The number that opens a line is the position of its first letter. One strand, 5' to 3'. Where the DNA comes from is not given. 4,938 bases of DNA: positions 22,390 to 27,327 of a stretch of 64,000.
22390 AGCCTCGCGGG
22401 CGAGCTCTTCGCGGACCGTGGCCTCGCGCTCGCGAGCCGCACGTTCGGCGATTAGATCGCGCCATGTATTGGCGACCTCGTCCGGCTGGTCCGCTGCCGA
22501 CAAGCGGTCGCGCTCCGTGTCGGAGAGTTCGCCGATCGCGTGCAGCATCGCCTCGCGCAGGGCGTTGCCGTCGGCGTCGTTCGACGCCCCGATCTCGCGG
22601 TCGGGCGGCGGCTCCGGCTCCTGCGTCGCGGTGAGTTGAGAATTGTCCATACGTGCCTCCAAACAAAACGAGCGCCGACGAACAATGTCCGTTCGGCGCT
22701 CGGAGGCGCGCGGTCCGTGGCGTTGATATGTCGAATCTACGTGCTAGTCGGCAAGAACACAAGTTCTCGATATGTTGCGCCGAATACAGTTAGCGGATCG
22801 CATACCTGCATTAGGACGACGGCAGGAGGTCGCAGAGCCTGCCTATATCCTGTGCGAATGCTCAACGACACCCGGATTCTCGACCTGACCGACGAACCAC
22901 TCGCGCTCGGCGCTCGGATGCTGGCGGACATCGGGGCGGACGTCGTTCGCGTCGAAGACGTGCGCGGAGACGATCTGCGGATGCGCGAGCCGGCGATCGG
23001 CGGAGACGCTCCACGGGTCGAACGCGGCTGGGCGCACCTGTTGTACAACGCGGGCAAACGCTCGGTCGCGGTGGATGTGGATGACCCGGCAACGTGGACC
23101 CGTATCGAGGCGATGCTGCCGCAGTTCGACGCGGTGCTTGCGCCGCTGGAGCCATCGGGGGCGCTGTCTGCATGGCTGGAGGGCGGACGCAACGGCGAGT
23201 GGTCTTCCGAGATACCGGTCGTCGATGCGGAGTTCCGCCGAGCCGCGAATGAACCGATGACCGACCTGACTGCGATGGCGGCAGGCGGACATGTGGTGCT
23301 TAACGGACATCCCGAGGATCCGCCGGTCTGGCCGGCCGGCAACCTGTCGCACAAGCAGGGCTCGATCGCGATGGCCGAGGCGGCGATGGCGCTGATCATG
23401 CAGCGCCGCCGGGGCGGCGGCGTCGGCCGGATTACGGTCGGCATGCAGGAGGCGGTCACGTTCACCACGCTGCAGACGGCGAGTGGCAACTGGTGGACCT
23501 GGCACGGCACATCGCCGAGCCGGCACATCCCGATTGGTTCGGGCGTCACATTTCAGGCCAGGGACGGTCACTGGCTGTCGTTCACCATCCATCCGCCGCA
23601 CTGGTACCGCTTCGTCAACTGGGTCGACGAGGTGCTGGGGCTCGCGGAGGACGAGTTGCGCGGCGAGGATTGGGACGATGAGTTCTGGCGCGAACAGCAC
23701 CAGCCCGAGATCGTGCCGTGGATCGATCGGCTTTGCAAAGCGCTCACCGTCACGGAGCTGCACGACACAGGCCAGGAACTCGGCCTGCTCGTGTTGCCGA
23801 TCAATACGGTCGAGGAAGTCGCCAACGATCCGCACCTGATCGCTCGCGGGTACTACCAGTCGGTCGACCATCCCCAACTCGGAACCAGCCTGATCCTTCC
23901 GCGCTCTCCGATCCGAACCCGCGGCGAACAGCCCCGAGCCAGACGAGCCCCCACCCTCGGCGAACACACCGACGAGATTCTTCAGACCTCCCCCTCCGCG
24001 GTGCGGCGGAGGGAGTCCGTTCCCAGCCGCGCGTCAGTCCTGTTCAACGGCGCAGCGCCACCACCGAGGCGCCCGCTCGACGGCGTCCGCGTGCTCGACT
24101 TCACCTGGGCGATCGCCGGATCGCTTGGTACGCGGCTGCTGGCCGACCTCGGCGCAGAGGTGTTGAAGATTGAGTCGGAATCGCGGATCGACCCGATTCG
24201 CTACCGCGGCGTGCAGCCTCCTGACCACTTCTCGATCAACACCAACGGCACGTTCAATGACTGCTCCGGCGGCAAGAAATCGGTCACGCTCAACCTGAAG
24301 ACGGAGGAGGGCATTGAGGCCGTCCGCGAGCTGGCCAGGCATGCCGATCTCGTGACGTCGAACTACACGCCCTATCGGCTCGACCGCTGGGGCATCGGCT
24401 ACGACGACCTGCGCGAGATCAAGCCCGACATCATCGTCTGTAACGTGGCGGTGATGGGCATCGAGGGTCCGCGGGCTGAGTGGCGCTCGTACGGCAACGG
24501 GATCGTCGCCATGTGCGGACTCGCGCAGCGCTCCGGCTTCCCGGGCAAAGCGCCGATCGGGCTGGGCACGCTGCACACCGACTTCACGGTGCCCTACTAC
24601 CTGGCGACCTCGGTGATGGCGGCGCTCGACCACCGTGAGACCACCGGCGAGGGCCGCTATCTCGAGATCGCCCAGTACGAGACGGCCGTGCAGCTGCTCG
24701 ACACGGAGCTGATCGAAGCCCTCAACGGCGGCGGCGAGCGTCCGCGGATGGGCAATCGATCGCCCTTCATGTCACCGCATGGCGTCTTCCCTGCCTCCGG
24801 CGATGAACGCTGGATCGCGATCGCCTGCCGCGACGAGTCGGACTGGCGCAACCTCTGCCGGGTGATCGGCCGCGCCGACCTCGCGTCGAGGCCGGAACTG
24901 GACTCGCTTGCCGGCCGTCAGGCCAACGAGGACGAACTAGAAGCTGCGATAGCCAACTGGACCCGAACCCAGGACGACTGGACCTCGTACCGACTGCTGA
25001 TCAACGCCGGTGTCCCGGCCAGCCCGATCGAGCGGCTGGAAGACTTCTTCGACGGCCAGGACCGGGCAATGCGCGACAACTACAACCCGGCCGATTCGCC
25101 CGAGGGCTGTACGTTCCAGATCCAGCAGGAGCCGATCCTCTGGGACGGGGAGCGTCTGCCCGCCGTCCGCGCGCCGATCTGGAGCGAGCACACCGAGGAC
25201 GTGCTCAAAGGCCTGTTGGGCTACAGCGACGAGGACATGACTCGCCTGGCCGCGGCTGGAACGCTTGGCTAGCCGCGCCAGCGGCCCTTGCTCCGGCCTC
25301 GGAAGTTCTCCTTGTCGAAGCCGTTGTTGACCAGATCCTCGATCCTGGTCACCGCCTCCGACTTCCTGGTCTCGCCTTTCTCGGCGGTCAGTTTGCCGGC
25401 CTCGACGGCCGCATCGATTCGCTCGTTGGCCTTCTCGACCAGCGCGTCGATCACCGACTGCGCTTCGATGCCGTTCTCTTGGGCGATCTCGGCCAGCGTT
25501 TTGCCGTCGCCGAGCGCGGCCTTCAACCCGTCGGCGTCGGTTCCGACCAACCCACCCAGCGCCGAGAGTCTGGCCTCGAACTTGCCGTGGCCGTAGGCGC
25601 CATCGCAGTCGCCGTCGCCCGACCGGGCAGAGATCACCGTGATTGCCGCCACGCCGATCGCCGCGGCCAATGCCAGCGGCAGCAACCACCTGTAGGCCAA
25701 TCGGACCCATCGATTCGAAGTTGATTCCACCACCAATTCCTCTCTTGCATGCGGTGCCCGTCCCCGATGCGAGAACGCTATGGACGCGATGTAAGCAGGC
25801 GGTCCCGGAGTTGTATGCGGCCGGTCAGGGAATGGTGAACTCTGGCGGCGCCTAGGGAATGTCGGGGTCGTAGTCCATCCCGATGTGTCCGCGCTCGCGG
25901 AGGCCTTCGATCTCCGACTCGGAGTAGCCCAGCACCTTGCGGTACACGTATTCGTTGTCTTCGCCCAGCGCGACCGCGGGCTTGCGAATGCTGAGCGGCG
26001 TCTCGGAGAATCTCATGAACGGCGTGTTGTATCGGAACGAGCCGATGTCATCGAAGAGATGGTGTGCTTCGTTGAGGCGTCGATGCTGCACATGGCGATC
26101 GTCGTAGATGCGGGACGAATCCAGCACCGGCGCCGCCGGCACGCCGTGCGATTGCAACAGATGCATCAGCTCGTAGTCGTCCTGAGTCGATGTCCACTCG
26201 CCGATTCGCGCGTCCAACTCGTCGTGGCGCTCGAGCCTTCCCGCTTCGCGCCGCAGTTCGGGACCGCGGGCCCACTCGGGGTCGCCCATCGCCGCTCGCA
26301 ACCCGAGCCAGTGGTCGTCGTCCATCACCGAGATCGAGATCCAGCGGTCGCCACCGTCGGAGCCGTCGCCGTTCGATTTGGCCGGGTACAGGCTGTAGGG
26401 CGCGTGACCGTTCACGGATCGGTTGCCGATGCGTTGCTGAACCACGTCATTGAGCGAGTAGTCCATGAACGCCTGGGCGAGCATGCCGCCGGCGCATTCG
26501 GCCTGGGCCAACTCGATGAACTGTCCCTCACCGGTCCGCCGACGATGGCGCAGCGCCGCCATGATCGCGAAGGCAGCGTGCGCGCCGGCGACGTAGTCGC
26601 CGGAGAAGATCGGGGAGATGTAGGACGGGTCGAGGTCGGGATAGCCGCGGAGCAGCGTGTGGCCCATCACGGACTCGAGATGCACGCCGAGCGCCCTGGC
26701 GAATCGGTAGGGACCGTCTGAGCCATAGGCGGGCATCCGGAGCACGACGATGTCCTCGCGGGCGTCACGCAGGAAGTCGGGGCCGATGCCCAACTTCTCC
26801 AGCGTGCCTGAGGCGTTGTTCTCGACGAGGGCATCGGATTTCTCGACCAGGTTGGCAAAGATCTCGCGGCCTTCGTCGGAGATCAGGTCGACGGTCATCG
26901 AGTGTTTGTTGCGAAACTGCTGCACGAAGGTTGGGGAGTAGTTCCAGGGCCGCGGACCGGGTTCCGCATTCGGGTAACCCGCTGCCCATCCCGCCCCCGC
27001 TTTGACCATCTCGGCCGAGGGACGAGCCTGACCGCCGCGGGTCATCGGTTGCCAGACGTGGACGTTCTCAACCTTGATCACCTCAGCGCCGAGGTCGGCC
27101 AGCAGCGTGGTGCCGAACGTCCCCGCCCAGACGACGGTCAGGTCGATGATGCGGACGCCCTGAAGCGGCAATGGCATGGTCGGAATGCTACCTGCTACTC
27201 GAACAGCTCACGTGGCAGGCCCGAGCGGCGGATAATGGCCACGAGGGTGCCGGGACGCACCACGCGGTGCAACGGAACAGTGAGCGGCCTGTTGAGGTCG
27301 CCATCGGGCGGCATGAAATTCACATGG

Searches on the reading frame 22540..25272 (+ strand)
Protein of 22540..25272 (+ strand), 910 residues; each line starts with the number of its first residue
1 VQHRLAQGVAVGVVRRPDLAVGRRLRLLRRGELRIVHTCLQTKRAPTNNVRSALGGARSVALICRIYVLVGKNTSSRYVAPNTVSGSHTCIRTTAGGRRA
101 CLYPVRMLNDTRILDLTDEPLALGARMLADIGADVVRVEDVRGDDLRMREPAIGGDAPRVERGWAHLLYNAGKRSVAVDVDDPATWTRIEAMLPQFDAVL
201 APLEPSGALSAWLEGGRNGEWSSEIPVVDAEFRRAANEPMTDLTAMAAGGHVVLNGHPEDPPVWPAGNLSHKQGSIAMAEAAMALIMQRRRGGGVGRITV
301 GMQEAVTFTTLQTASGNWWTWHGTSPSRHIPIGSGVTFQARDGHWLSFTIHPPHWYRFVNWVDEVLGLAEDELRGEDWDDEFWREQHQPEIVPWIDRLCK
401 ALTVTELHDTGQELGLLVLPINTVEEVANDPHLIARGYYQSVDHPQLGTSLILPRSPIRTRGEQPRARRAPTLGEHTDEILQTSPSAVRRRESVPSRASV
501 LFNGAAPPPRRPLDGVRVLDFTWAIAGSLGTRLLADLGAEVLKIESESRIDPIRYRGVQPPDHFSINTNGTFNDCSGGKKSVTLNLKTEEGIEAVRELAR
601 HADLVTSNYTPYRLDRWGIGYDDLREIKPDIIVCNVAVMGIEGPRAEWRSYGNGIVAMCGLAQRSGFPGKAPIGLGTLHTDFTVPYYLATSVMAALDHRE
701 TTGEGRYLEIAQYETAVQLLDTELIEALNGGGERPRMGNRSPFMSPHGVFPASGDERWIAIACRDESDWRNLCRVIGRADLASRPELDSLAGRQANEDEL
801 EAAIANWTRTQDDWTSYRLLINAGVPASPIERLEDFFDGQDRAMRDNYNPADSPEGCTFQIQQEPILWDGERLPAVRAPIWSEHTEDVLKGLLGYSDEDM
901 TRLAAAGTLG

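Call 42: search_protein_families(library=pfam, proteins=[window:22540-25272:+], max_evalue=0.0001)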
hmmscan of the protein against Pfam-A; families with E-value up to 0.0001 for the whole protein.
window:22540-25272:+ (910 aa): 1 family
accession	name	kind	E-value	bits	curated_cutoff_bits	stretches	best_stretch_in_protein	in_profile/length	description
PF02515.22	CoA_transf_3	-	1.9e-135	452.1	23.3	2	513-885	1-366/366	CoA-transferase family III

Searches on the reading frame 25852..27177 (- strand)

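Call 39: search_protein_families(library=pfam, proteins=[window:25852-27177:-], max_evalue=0.0001)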
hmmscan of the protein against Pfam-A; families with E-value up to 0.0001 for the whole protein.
window:25852-27177:- (441 aa): 1 family
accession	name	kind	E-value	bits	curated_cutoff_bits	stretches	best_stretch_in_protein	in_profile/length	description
PF02515.22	CoA_transf_3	-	7.5e-87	292.2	23.3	1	5-408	1-366/366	CoA-transferase family III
